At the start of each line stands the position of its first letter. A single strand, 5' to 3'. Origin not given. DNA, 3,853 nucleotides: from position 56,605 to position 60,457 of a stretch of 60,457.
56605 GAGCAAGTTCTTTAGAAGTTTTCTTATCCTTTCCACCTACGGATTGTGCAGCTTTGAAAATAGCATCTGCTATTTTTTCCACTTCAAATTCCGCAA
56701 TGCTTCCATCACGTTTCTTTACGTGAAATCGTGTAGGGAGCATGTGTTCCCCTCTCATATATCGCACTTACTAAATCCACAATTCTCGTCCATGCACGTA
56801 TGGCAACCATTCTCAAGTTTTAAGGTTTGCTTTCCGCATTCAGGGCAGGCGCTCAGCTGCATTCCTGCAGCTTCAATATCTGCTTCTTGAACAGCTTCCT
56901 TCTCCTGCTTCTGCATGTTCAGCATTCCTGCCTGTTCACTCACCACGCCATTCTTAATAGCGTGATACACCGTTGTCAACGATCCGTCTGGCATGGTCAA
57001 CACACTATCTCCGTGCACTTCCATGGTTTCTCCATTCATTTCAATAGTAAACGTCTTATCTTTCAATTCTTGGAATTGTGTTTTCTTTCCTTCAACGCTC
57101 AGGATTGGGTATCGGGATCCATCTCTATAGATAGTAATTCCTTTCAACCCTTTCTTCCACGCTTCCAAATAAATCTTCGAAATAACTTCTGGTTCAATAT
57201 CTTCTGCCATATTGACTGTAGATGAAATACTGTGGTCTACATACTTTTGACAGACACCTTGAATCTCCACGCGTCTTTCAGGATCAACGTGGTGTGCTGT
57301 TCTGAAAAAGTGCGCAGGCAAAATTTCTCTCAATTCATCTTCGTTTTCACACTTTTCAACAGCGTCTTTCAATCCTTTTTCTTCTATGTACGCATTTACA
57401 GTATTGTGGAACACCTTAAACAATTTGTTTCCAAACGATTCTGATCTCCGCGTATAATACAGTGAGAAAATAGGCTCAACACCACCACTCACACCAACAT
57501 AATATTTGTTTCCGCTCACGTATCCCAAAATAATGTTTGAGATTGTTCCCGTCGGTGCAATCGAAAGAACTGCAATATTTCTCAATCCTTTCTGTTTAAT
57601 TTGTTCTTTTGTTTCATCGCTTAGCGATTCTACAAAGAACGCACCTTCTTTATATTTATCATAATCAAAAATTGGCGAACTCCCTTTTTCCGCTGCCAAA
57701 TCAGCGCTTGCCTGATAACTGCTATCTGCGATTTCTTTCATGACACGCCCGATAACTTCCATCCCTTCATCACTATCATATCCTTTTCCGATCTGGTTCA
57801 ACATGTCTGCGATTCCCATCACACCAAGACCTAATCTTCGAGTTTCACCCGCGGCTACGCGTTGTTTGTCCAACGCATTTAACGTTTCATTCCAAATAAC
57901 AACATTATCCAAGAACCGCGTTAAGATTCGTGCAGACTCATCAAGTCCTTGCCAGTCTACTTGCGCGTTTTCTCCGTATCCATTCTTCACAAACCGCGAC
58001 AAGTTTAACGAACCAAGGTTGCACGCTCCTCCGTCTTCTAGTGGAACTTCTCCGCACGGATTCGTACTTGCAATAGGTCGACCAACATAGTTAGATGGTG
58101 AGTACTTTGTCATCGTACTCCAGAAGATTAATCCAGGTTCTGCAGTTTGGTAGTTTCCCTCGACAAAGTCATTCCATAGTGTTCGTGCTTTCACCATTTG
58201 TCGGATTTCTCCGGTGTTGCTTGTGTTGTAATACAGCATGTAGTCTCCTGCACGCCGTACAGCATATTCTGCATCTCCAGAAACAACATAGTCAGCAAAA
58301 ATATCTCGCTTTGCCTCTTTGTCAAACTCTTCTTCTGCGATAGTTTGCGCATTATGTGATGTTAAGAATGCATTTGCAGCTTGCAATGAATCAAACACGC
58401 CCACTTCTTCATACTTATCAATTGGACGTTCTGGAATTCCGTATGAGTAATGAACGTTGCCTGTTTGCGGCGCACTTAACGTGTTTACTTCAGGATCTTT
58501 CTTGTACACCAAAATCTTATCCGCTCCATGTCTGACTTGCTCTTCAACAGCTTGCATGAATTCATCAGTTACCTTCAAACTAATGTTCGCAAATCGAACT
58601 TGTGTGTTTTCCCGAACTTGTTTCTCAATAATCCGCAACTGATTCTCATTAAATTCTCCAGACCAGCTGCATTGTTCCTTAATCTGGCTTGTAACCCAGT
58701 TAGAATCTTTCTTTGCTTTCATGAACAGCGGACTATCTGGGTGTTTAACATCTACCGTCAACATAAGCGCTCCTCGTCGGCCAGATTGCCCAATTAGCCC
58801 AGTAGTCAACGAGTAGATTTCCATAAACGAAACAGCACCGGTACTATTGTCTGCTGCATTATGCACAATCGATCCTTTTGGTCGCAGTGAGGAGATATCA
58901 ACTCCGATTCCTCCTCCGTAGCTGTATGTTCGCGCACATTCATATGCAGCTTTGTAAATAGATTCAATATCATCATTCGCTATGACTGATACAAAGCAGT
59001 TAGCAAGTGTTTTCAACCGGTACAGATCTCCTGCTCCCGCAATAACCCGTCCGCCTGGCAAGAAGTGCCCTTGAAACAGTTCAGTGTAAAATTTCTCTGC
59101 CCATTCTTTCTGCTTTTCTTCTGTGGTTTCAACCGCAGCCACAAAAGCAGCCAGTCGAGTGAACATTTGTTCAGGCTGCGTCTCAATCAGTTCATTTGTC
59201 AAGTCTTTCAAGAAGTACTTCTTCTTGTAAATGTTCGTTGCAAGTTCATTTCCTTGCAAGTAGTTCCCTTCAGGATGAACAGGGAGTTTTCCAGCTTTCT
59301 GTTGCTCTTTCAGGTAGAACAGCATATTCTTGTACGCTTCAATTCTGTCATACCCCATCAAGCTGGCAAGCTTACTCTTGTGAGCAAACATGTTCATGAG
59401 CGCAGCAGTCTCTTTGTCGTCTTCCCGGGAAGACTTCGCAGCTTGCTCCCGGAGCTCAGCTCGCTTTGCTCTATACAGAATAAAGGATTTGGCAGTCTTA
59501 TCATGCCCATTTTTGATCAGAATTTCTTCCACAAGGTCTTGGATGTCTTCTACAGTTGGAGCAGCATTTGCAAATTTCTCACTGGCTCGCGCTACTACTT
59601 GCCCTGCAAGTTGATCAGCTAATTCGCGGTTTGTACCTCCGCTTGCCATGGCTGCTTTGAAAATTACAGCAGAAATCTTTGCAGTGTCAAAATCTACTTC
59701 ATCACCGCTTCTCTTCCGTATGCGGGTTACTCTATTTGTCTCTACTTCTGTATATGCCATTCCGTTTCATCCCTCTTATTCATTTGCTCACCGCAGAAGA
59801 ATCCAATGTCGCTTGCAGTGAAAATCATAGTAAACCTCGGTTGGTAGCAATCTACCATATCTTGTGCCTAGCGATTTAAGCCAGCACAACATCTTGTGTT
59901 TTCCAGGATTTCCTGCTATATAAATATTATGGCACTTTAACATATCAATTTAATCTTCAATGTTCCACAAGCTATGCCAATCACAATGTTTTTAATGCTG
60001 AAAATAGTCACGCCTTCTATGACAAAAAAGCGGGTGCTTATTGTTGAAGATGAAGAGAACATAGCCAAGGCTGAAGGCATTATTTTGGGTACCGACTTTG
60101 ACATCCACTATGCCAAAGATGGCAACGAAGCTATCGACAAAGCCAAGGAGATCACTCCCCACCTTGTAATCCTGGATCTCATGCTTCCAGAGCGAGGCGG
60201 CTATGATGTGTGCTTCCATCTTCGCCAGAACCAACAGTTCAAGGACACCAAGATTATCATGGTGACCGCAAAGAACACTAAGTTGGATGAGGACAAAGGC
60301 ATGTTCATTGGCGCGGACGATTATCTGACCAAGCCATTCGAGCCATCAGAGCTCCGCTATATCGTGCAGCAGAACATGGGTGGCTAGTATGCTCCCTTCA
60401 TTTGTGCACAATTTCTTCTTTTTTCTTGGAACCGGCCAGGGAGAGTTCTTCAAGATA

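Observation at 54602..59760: Two head-to-tail class II RNR genes; the shorter paralogue has lost the catalytic Asn and one redox cysteine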

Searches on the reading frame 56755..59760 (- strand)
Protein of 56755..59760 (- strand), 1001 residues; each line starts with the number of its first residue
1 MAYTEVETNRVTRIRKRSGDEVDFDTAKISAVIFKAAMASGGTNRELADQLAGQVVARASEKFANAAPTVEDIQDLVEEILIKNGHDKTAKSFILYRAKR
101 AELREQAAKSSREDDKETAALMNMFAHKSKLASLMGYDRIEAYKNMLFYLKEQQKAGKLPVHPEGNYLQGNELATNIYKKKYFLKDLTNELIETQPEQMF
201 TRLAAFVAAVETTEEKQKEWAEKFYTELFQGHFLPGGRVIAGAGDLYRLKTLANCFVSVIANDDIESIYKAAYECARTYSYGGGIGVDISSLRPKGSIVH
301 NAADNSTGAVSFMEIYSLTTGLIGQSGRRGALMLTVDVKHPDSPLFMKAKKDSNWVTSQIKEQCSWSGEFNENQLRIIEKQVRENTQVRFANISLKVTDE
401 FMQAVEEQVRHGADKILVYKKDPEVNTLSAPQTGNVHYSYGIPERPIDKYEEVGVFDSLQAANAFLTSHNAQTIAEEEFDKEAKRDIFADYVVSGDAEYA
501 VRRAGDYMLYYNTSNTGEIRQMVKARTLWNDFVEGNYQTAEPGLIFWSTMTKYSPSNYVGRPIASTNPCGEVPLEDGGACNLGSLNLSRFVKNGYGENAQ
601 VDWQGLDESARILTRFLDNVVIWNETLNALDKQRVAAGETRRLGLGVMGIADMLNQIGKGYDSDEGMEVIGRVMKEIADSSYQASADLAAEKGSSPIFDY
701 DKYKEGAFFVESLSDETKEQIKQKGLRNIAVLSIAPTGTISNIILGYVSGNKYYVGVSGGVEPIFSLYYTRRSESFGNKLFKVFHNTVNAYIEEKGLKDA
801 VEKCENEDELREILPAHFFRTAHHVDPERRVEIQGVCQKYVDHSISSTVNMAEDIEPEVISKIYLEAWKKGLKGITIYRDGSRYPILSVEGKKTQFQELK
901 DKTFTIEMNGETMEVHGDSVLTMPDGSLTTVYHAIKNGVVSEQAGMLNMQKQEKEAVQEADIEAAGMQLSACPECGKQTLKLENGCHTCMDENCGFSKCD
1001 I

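Call 3: search_protein_families(library=pfam, proteins=[window:56755-59760:-])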
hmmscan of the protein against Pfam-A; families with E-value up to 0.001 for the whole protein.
window:56755-59760:- (1001 aa): 3 families
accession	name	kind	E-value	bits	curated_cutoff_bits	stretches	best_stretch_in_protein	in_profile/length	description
PF02867.20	Ribonuc_red_lgC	-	1.4e-101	341.2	23.9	1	254-878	2-523/523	Ribonucleotide reductase, barrel domain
PF03477.21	ATP-cone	-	1.6e-19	70.7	25.8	1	13-101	2-87/88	ATP cone domain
PF00317.26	Ribonuc_red_lgN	-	1.7e-14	54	28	1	171-244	4-73/77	Ribonucleotide reductase, all-alpha domain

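Call 12: find_homologous_proteins(query=window:56755-59760:-, max_evalue=1e-30)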
Query window:56755-59760:- (1001 aa): 2589 proteins with E <= 1e-30 among 8000 candidates; the best 120 are listed.
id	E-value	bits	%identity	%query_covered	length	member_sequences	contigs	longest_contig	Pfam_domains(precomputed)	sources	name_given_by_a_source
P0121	0.0e+0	2273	100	100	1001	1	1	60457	PF02867.21,PF00317.27,PF03477.22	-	-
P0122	0.0e+0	1454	63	99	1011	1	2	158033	PF02867.21,PF00317.27,PF03477.22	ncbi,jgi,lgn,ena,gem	-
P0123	0.0e+0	1452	65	56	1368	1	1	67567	PF02867.21,PF00317.27,PF03477.22,PF14528.12,PF14890.12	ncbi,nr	ncbi:hypothetical protein HYY72_05455 [Candidatus Woesearchaeota archaeon]|nr:hypothetical protein [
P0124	0.0e+0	1450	62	100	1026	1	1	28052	PF02867.21,PF00317.27,PF03477.22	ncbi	-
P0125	0.0e+0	1450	62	100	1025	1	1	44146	PF02867.21,PF00317.27,PF03477.22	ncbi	-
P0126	0.0e+0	1450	62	100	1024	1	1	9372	PF02867.21,PF00317.27,PF03477.22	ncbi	-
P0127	0.0e+0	1449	63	100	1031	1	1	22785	PF02867.21,PF00317.27,PF03477.22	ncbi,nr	ncbi:adenosylcobalamin-dependent ribonucleoside-diphosphate reductase [Candidatus Woesearchaeota arc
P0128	0.0e+0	1446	62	100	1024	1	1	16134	PF02867.21,PF00317.27,PF03477.22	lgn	-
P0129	0.0e+0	1444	62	100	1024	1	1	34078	PF02867.21,PF00317.27,PF03477.22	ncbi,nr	ncbi:adenosylcobalamin-dependent ribonucleoside-diphosphate reductase [Candidatus Woesearchaeota arc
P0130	0.0e+0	1443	62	99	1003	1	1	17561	PF02867.21,PF00317.27,PF03477.22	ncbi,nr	ncbi:adenosylcobalamin-dependent ribonucleoside-diphosphate reductase [Candidatus Woesearchaeota arc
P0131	0.0e+0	1441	63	59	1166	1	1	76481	PF02867.21,PF00317.27,PF03477.22,PF14890.12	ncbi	-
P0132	0.0e+0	1441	62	100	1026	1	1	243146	PF02867.21,PF00317.27,PF03477.22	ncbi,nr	ncbi:adenosylcobalamin-dependent ribonucleoside-diphosphate reductase [Candidatus Woesearchaeota arc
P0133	0.0e+0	1440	62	99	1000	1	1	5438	PF02867.21,PF00317.27,PF03477.22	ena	-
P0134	0.0e+0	1439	62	100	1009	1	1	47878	PF02867.21,PF00317.27,PF03477.22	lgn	-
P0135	0.0e+0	1436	66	56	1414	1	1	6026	PF02867.21,PF00317.27,PF03477.22,PF14528.12,PF14890.12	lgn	-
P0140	0.0e+0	1424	66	93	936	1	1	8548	PF02867.21,PF00317.27,PF03477.22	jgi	jgi:ribonucleoside-diphosphate reductase alpha chain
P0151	0.0e+0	1405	65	95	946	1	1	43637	PF02867.21,PF00317.27,PF03477.22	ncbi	-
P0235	0.0e+0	1200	57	93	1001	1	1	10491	PF02867.21,PF00317.27,PF03477.22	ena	-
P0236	0.0e+0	1200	55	99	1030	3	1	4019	PF02867.21,PF00317.27,PF03477.22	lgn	-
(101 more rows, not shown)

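Call 24: find_encoding_contigs(protein=P0140, flank=10000, max_places=3)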
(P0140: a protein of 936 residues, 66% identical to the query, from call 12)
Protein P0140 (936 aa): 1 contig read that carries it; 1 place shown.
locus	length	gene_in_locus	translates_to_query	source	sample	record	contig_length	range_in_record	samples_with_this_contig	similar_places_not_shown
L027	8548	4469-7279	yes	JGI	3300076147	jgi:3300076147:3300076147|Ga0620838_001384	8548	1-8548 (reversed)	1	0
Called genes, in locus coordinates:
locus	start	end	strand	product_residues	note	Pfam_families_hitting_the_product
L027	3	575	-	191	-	?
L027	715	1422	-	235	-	PF01757:Acyl_transf_3 (faint), PF07786:HGSNAT_cat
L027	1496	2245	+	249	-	PF13462:Thioredoxin_4, PF13098:Thioredoxin_2 (weak), PF01323:DSBA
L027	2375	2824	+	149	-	-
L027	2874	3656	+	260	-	-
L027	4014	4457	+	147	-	PF22811:Zn_ribbon_NrdR, PF03477:ATP-cone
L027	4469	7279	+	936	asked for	PF03477:ATP-cone, PF00317:Ribonuc_red_lgN, PF02867:Ribonuc_red_lgC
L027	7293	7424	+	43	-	-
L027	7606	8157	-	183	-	-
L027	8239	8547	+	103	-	?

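Call 25: find_encoding_contigs(protein=P0151, flank=10000, max_places=3)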
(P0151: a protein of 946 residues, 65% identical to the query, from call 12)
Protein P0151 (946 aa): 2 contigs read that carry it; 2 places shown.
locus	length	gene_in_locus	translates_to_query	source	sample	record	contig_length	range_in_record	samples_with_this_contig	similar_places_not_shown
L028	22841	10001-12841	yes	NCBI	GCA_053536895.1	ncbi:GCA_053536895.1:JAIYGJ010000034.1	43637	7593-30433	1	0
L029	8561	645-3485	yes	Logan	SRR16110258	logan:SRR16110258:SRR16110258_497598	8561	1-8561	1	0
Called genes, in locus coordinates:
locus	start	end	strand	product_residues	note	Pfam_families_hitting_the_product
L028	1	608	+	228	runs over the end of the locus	-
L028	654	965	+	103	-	PF12840:HTH_20 (faint), PF01022:HTH_5, PF12802:MarR_2 (weak), PF25212:HVO_A0114 (weak), PF01978:TrmB (weak)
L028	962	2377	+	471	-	PF01134:GIDA (faint), PF03486:HI0933_like (faint), PF07992:Pyr_redox_2, PF12831:FAD_oxidored (faint), PF13738:Pyr_redox_3, PF00070:Pyr_redox, PF02852:Pyr_redox_dim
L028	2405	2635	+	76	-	-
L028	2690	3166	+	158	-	PF00782:DSPc, PF22784:PTP-SAK, PF22785:Tc-R-P, PF22741:PTP-NADK (weak)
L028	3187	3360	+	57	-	-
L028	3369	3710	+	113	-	-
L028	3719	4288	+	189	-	PF00578:AhpC-TSA, PF08534:Redoxin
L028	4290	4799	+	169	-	-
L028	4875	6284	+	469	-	PF00050:Kazal_1 (weak), PF07648:Kazal_2 (weak), PF00526:Dicty_CTDC (weak)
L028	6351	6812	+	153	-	PF21827:New_glue (weak)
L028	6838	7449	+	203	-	-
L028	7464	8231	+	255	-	PF23951:DUF7282, PF13473:Cupredoxin_1 (weak)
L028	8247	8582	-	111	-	PF12840:HTH_20, PF25212:HVO_A0114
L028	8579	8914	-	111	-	-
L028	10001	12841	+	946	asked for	PF03477:ATP-cone, PF00317:Ribonuc_red_lgN, PF02867:Ribonuc_red_lgC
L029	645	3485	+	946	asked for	PF03477:ATP-cone, PF00317:Ribonuc_red_lgN, PF02867:Ribonuc_red_lgC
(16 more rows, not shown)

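Call 75: search_solved_structures(query=window:56755-59760:-, show_alignments=1, max_evalue=1e-40)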
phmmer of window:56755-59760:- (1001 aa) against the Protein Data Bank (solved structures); distinct sequences matched with E-value up to 1e-40: 2.
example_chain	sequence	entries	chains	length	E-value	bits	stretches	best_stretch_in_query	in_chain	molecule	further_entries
1xje_A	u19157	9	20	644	5.9e-78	266.1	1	517-884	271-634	ribonucleotide reductase, B12-dependent | Ribonucleoside-diphosphate reductase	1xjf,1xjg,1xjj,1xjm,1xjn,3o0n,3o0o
1xjk_A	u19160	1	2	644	6.4e-78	266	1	517-884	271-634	ribonucleotide reductase, B12-dependent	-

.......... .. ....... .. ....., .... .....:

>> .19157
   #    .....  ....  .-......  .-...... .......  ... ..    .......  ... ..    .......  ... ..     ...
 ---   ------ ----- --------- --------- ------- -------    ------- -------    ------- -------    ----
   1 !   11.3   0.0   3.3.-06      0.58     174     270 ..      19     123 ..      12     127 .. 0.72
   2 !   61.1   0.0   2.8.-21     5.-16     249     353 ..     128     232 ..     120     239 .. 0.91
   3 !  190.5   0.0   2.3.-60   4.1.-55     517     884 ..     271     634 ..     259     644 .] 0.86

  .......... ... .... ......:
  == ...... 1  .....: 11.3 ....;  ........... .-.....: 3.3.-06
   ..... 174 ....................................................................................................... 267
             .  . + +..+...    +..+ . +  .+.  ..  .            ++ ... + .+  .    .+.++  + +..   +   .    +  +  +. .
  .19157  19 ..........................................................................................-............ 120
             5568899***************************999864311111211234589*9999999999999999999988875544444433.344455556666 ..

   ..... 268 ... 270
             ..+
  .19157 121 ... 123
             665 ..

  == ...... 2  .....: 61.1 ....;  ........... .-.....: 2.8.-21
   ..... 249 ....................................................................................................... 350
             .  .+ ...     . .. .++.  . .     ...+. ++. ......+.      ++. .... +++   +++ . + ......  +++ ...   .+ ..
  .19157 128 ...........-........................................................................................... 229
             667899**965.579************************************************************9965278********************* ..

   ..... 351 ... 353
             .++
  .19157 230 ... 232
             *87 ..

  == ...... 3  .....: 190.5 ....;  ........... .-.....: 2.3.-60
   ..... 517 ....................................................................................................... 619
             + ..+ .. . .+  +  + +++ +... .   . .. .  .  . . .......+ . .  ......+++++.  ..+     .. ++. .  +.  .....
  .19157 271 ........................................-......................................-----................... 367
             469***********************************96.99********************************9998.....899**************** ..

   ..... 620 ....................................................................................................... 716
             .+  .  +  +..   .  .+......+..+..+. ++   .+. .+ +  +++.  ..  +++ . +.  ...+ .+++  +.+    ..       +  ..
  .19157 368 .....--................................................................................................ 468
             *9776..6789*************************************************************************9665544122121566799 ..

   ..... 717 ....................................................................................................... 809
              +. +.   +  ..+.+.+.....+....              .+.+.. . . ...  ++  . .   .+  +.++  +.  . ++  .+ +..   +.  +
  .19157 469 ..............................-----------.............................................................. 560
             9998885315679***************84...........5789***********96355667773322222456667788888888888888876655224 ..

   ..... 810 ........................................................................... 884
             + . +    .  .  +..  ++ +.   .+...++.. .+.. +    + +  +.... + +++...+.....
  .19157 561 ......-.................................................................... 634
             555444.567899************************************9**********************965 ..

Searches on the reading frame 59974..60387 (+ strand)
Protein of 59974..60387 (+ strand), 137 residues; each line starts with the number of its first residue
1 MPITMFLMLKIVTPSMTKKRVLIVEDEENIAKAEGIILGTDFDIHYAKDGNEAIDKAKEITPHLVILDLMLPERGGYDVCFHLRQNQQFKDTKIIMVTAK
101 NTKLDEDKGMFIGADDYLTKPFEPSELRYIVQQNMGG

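Call 3: search_protein_families(library=pfam, proteins=[window:59974-60387:+])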
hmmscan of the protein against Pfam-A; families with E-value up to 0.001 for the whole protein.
window:59974-60387:+ (137 aa): 1 family
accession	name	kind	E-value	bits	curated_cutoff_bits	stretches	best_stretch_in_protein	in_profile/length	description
PF00072.30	Response_reg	-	8.8e-24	84.3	30.2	1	21-131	1-110/111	Response regulator receiver domain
